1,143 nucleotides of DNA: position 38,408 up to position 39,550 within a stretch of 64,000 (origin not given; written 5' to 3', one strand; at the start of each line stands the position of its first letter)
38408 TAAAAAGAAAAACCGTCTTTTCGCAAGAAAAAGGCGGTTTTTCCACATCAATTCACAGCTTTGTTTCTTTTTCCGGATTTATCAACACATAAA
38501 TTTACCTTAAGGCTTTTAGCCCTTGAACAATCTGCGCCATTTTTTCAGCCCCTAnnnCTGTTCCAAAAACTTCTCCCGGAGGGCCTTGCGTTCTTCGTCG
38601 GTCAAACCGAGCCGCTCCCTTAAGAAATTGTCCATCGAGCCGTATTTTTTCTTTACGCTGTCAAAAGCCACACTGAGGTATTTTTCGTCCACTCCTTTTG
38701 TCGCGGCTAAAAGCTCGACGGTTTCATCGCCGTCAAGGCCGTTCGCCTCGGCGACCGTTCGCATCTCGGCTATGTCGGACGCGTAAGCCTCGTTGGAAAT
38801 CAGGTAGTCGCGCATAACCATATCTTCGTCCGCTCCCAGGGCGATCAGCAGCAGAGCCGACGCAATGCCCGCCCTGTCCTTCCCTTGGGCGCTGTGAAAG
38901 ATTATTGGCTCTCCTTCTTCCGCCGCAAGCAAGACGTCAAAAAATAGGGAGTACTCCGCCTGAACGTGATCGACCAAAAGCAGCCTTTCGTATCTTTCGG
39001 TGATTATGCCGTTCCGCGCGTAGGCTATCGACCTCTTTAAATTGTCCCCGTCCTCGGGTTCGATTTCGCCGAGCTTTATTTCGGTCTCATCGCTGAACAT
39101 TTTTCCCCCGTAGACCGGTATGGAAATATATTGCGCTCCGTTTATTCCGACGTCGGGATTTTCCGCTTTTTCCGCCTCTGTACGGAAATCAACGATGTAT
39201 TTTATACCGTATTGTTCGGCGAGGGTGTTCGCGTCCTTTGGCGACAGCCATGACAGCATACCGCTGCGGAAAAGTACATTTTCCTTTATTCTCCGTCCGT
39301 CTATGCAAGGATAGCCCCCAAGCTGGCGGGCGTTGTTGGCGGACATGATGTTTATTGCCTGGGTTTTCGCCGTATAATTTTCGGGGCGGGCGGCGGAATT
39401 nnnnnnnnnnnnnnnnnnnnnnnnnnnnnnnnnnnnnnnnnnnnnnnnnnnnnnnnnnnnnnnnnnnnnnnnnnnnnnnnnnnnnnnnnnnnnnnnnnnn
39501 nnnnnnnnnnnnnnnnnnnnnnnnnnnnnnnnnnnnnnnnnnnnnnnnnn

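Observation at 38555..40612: GH16 / CuAO-N / tyrosine-phosphatase-like fusion with Cys-to-Ser at the CX5R nucleophile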

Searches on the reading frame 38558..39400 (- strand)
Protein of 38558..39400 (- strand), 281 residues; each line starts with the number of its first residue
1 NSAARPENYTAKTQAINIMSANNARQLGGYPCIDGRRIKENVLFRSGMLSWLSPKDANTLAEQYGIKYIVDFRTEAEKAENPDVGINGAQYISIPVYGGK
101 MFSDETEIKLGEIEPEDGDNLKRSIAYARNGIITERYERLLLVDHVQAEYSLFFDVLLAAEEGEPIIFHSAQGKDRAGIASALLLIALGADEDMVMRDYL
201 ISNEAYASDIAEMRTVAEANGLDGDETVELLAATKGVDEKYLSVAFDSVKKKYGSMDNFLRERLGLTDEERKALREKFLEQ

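Call 10: find_homologous_proteins(query=window:38558-39394:-, max_evalue=0.00001)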
Query seq(279 aa) (279 aa): 228 proteins with E <= 0.00001 among 2315 candidates; the best 120 are listed.
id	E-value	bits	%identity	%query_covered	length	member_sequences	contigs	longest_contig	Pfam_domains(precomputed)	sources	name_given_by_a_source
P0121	1.7e-82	295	53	98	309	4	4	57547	PF13350.12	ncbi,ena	-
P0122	1.2e-68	250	45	99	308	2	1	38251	PF13350.12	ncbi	-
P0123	1.9e-67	246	45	99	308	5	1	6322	PF13350.12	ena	-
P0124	2.3e-66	242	46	96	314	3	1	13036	PF13350.12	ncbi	-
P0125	1.2e-65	240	45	97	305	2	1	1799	PF13350.12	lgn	-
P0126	1.6e-65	239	45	99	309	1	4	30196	PF13350.12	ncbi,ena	-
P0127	2.4e-65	239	44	99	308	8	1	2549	PF13350.12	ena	-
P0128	3.0e-64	235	44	97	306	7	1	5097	PF13350.12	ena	-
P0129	3.5e-64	235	44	97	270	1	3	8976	PF13350.12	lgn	-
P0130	9.4e-64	234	43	99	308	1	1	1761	PF13350.12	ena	-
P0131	1.2e-63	233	45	99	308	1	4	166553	PF13350.12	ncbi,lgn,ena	-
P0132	6.6e-63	231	44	96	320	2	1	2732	PF13350.12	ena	-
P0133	1.7e-62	229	43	99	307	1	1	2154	PF13350.12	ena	-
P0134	2.7e-62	229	44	99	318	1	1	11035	PF13350.12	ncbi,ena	-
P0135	6.9e-62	227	43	99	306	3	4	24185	PF13350.12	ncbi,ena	-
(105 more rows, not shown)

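Call 30: find_encoding_contigs(protein=P0121, flank=7000, max_places=2)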
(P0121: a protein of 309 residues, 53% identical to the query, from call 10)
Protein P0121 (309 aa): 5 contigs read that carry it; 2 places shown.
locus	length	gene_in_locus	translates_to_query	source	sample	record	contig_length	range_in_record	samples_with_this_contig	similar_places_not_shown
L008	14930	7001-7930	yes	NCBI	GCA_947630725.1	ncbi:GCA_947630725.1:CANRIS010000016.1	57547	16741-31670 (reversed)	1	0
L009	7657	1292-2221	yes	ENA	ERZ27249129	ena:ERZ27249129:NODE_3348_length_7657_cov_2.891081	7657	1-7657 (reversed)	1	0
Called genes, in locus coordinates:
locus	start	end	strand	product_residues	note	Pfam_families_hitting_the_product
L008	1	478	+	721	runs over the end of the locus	PF00563:EAL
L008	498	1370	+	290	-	PF00149:Metallophos, PF12850:Metallophos_2 (weak)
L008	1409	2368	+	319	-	PF00535:Glycos_transf_2, PF13641:Glyco_tranf_2_3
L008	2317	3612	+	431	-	PF00534:Glycos_transf_1, PF13692:Glyco_trans_1_4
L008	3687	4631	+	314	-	PF00535:Glycos_transf_2, PF10111:Glyco_tranf_2_2, PF13641:Glyco_tranf_2_3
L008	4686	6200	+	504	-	PF01943:Polysacc_synt (weak)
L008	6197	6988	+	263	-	PF04991:LicD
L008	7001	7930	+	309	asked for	PF13350:Y_phosphatase3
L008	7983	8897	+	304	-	PF00722:Glyco_hydro_16, PF26113:GH16_XgeA (faint)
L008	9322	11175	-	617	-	-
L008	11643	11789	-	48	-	-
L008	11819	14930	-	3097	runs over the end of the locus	PF03160:Calx-beta (weak), PF00395:SLH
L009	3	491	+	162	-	?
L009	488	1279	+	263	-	PF04991:LicD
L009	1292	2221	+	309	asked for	PF13350:Y_phosphatase3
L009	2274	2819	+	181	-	PF00722:Glyco_hydro_16 (weak)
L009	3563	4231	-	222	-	-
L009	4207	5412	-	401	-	-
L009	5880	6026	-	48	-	-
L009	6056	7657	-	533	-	?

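Call 33: find_related_loci(query=A2, collection=genome_contigs, flank=10000)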
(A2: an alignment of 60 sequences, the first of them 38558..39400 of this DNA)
Query A2 (281 aa) in genome_contigs; peptide patterns used: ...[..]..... (x = any residue, [..] = any of these).
600 stretches matched a pattern (row limit reached: there are more); 599 encode a relative of the query (tblastn E <= 1e-3); the best 80 are kept; 80 distinct loci.
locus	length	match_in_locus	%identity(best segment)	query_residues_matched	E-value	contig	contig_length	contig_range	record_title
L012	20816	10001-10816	56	9-280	2e-98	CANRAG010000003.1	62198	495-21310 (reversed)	MAG: uncultured Clostridia bacterium isolate Lapin-016__bin66 genome assembly, contig: Lapin-016__NODE_416_length_62198_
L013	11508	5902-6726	45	5-280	2e-71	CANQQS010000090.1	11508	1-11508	MAG: uncultured Clostridia bacterium isolate Lapin-008__bin90 genome assembly, contig: Lapin-008__NODE_5781_length_11508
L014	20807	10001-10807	45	12-280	2e-71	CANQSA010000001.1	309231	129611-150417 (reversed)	MAG: uncultured Lachnospiraceae bacterium isolate Lapin-021__bin41 genome assembly, contig: Lapin-021__NODE_6_length_309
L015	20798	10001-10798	43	14-280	5e-69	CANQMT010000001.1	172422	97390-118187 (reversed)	MAG: uncultured Monoglobus sp. isolate Lapin-012__bin93 genome assembly, contig: Lapin-012__NODE_101_length_172422_cov_1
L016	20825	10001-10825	42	5-280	7e-69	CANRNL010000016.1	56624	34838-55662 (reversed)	MAG: uncultured Clostridia bacterium isolate Lapin-021__bin14 genome assembly, contig: Lapin-021__NODE_673_length_56624_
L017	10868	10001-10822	43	6-280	3e-68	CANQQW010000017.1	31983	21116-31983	MAG: uncultured Clostridia bacterium isolate Lapin-008__bin58 genome assembly, contig: Lapin-008__NODE_1624_length_31983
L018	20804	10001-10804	44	12-280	2e-68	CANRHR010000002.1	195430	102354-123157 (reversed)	MAG: uncultured Clostridia bacterium isolate Lapin-023__bin24 genome assembly, contig: Lapin-023__NODE_33_length_195430_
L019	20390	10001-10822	43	6-280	4e-59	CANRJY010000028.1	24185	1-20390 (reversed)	MAG: uncultured Clostridia bacterium isolate Lapin-022__bin21 genome assembly, contig: Lapin-022__NODE_2005_length_24185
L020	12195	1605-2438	36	2-280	3e-55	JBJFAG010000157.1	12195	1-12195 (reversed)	MAG: Candidatus Coproplasma sp. isolate PUUB37_bin.037 NODE_3557_length_12195_cov_6.069028, whole genome shotgun sequenc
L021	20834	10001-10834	37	2-280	3e-55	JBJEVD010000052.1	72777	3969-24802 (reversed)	MAG: Candidatus Coproplasma sp. isolate LOHA07_bin.016 NODE_82_length_72777_cov_13.289789, whole genome shotgun sequence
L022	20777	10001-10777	36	14-280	3e-49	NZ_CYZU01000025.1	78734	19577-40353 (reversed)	Faecalicatena contorta strain 2789STDY5834876, whole genome shotgun sequence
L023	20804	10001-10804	37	12-280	1e-48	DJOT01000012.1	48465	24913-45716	MAG TPA_asm: Bacteroidales bacterium UBA6431 UBA6431_contig_745, whole genome shotgun sequence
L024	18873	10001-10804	37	12-280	6e-49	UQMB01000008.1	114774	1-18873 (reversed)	uncultured Bacteroidales bacterium isolate UMGS409 genome assembly, contig: NODE_70_length_114774_cov_36.290597, whole g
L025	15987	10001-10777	36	14-280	4e-47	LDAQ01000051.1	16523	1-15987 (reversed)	Faecalicatena fissicatena strain KCTC 15010 contig_51, whole genome shotgun sequence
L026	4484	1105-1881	36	12-271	3e-46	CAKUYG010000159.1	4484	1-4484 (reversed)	MAG: uncultured Bacteroidales bacterium isolate REFINED_METABAT215_TOP10_CONTIGS_1500_ASSEMBLY_K77_MERGED__Hadza_MoBio_h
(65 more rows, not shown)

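Call 37: find_related_loci(query=window:38558-39400:-, collection=metagenome_contigs, flank=8000)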
Query window:38558-39400:- (281 aa) in metagenome_contigs; peptide patterns used: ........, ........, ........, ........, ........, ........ (x = any residue, [..] = any of these).
146 stretches matched a pattern, but none encodes a relative of the query by tblastn (E <= 1e-3).
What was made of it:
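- Tried and rejected: A JGI metagenome scan for close relatives of the window's PTP domain found none (call 37).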

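Call 40: predict_structure(alignment_id=A2)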
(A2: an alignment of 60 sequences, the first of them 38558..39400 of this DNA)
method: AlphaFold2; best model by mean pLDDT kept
length: 281 residues; sequences in the alignment: 60
mean_pLDDT: 95.2   pTM: 0.93
mean pLDDT of the five models: 95.2, 94.7, 94.3, 94.2, 93.8
residues with pLDDT >= 90: 258; 70-90: 17; 50-70: 3; < 50: 3
segments of 3 or more residues with pLDDT < 50: 1-3
pLDDT, mean of each block of 10 residues (from residue 1): 67 97 97 98 98 98 98 97 98 92 91 83 93 95 97 99 98 97 99 98 97 97 95 93 98 98 98 98 95
secondary structure, 60 per line:
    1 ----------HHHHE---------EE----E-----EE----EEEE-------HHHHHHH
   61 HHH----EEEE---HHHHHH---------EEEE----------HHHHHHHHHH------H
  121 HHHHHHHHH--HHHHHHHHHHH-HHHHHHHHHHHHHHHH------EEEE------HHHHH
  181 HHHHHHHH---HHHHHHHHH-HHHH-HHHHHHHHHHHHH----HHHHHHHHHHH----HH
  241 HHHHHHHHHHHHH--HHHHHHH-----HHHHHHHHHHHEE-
elements in order: H11-14 E43-46 H54-63 E68-71 H75-80 E90-93 H104-113 H120-129 H132-142 H144-159 E166-169 H176-188 H192-200 H202-205 H207-219 H224-234 H239-253 H256-262 H268-278
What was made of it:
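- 38561..39352 (-): Y_phosphatase3 / ALP-type PTP-fold domain lacking the nucleophile (residues 421-684). AF2 model pLDDT 95.2 (call 40).
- On Y_phosphatase3 / atypical lipid phosphatase (ALP) family: AF2 pLDDT 95.2, pTM 0.93 (call 40).
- The AF2 model has pLDDT 95.2 (call 40).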

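Call 42: search_protein_representatives(protein=window:38558-39400:-)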
Query: 281 residues. Proteins with E-value up to 0.001 (for the whole library): 12286; up to 1e-10: 5857; up to 1e-30: 281. The best 150 are listed.
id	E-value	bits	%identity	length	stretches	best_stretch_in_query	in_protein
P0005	5.7e-89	314.5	55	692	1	3-280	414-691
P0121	5.4e-83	294.9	53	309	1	6-280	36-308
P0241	1.1e-69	251.2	46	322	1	7-280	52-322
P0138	1.5e-61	224.7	42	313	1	11-280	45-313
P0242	5.2e-60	219.6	34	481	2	13-279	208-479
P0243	3.3e-59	216.9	32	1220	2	11-280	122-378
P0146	4.5e-56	206.7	43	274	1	12-280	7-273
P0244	2.5e-55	204.2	44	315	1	8-280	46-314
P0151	1.5e-54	201.7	54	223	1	7-176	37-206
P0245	6.6e-50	186.5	43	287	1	7-280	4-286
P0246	3.7e-46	174.2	35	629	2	14-278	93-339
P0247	2.5e-45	171.4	36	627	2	20-278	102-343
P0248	2.7e-45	171.3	34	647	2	15-277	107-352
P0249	7.4e-44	166.6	37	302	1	9-280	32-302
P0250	1.0e-43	166.2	38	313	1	9-280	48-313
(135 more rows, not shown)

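Call 44: fold_search(model_id=the predicted structure, library=pdb)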
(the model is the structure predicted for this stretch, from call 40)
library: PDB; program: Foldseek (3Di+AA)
matches with E <= 10: 889; with E <= 0.001: 9
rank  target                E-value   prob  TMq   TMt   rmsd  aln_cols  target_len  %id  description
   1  8dhi_B                1.5e-16  1.00  0.72  0.84   4.8       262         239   27  Crystal Structure of Clostridioides difficile Protein Tyrosine Phosphatase at pH 8.5 (released 2023-07-05)
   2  8dhi_A                2.1e-16  1.00  0.70  0.81   5.2       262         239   29  Crystal Structure of Clostridioides difficile Protein Tyrosine Phosphatase at pH 8.5 (released 2023-07-05)
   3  8dhj_B                2.5e-16  1.00  0.72  0.84   4.7       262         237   27  Crystal structure of Clostridioides difficile Protein Tyrosine Phosphatase at pH 7.5 (released 2023-07-05)
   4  8dhj_A                4.5e-16  1.00  0.70  0.82   4.9       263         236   27  Crystal structure of Clostridioides difficile Protein Tyrosine Phosphatase at pH 7.5 (released 2023-07-05)
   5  1ywf                  1.2e-12  1.00  0.64  0.73   7.3       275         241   24  Crystal Structure of Mycobacterium Tuberculosis Protein Tyrosine Phosphatase PtpB (released 2005-11-22)
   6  2oz5_A                1.5e-12  1.00  0.69  0.72   6.8       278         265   23  Crystal structure of Mycobacterium tuberculosis protein tyrosine phosphatase PtpB in complex with the specific inhibit (released 2007-05-01)
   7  2oz5_B                2.0e-12  1.00  0.63  0.68   6.2       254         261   23  Crystal structure of Mycobacterium tuberculosis protein tyrosine phosphatase PtpB in complex with the specific inhibit (released 2007-05-01)
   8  4r0t_A                2.7e-04  1.00  0.28  0.45  11.4       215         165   15  Crystal structure of P. aeruginosa TpbA (C132S) in complex with pTyr (released 2015-05-06)
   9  4r0t_B                9.4e-04  1.00  0.28  0.46  11.5       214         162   15  Crystal structure of P. aeruginosa TpbA (C132S) in complex with pTyr (released 2015-05-06)
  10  4r0s_B                1.7e-03  1.00  0.28  0.47  11.4       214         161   14  Crystal structure of P. aeruginosa TpbA (released 2015-05-06)
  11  5gnh_B                1.7e-03  1.00  0.35  0.21  15.5       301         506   13  Myotubularin-related protein 2 (released 2017-07-26)
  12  1lw3                  1.8e-03  0.99  0.35  0.20  15.8       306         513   13  Crystal Structure of Myotubularin-related protein 2 complexed with phosphate (released 2003-10-07)
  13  4r0s_A                1.9e-03  1.00  0.28  0.46  11.5       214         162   14  Crystal structure of P. aeruginosa TpbA (released 2015-05-06)
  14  6e3b_A                2.1e-03  1.00  0.37  0.58  13.1       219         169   14  STRUCTURE OF Siw14 CATALYTIC CORE (released 2019-02-27)
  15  1zvr                  2.1e-03  0.99  0.37  0.22  15.9       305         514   12  Crystal Structure of MTMR2 in complex with phosphatidylinositol 3,5-bisphosphate (released 2006-01-31)
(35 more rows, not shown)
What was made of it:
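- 38561..39352 (-): Foldseek matches 8dhi at 1.5e-16 and MptpB at 1e-12 (call 44).
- On Y_phosphatase3 / atypical lipid phosphatase (ALP) family: Foldseek matches 8dhi at 1.5e-16 (target-normalised TM-score 0.84) and 1ywf/2oz5 at about 1e-12 (call 44).
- Structural neighbours include C-to-S forms crystallised with bound ligand: TpbA C132S with pTyr (call 44 titles).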

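Call 65: search_protein_families(library=pfam, proteins=[L013:6746-7309:+, L013:4413-5618:-, L014:7953-8969:+, L014:10825-12003:+, L014:12161-13537:+, L015:11126-12109:+, L015:12111-13883:+, L016:10891-11652:-, L018:9069-9680:+, L018:11208-14039:+], max_evalue=0.0001)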
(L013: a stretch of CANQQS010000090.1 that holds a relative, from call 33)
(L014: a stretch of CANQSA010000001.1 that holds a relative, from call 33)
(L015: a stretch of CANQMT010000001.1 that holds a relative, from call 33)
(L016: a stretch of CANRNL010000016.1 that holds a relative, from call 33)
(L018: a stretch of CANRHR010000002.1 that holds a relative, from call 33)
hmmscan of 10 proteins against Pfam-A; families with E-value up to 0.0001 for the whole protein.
L013:6746-7309:+ (187 aa): 2 families
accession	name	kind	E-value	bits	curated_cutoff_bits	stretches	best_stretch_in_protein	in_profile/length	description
PF02525.22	Flavodoxin_2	-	3.3e-22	79.6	27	1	2-185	1-196/198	Flavodoxin-like fold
PF03358.20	FMN_red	-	4.4e-07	30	24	1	3-102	2-97/152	NADPH-dependent FMN reductase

L013:4413-5618:- (401 aa): 4 families
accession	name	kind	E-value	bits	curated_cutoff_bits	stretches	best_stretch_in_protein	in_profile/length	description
PF01636.29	APH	-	6.3e-13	49.5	23.2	1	117-292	13-211/239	Phosphotransferase enzyme family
PF01740.26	STAS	-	1e-12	48.2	22.6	1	7-100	8-105/106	STAS domain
PF19974.5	TCAD9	-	5.3e-06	26.3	40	1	252-290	298-337/429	Ternary complex associated domain 9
PF02958.26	EcKL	-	1.4e-05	25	22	1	183-311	149-282/294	Ecdysteroid kinase-like family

L014:7953-8969:+ (338 aa): 2 families
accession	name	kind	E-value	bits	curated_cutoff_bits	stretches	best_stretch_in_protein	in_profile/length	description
PF00535.33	Glycos_transf_2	-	1.6e-29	103.4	23.3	1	5-109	1-106/168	Glycosyl transferase family 2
PF13641.12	Glyco_tranf_2_3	-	1e-12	49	27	1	4-142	3-138/230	Glycosyltransferase like family 2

L014:10825-12003:+ (392 aa): 4 families
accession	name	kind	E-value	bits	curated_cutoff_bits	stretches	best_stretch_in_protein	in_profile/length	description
PF01636.29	APH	-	2.1e-13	51.1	23.2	1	118-295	14-214/239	Phosphotransferase enzyme family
PF01740.26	STAS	-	3.9e-13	49.5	22.6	1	7-97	8-102/106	STAS domain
PF13466.11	STAS_2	-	1.5e-07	31.9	29.2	1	12-88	1-79/80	STAS domain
PF19974.5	TCAD9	-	1.3e-06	28.3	40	1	242-289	286-336/429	Ternary complex associated domain 9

L014:12161-13537:+ (458 aa): 2 families
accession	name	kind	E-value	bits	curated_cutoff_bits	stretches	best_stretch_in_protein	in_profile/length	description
PF00990.26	GGDEF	-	9.3e-44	149.5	23.8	1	146-297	2-160/161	Diguanylate cyclase, GGDEF domain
PF00072.30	Response_reg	-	6e-30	104.1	30.2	1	4-114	1-110/111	Response regulator receiver domain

L015:11126-12109:+ (327 aa): 2 families
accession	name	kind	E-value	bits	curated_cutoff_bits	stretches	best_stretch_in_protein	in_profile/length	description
PF01636.29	APH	-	1.1e-10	42.1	23.2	1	112-228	90-210/239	Phosphotransferase enzyme family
PF02958.26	EcKL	-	7.7e-05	22.6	22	0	163-232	189-265/294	Ecdysteroid kinase-like family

L015:12111-13883:+ (590 aa): 2 families
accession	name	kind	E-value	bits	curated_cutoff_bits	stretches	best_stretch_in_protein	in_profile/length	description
PF01554.23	MatE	-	1.1e-37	129.6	24.9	2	19-176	3-159/161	MatE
PF13581.12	HATPase_c_2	-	1.5e-09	38.3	27.4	1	465-579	4-122/127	Histidine kinase-like ATPase domain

L016:10891-11652:- (253 aa): 1 family
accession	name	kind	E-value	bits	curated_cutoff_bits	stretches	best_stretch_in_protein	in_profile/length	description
PF01427.22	Peptidase_M15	-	9e-43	146.8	27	1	45-245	2-198/199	D-ala-D-ala dipeptidase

L018:9069-9680:+ (203 aa): 0 families

L018:11208-14039:+ (943 aa): 3 families
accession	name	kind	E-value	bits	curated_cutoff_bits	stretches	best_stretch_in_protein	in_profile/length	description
PF07228.17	SpoIIE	-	7.3e-51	173.3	25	1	615-806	1-191/192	Stage II sporulation protein E (SpoIIE)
PF07694.17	5TM-5TMR_LYT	-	2.5e-23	82.9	24.6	1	35-195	16-167/169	5TMR of 5TMR-LYT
PF13581.12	HATPase_c_2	-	2.7e-13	50.5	27.4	1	827-938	11-126/127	Histidine kinase-like ATPase domain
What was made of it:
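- Several of those instead neighbour STAS-APH kinase-like genes (call 65), so the native substrate of the family is not established as a glycan.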
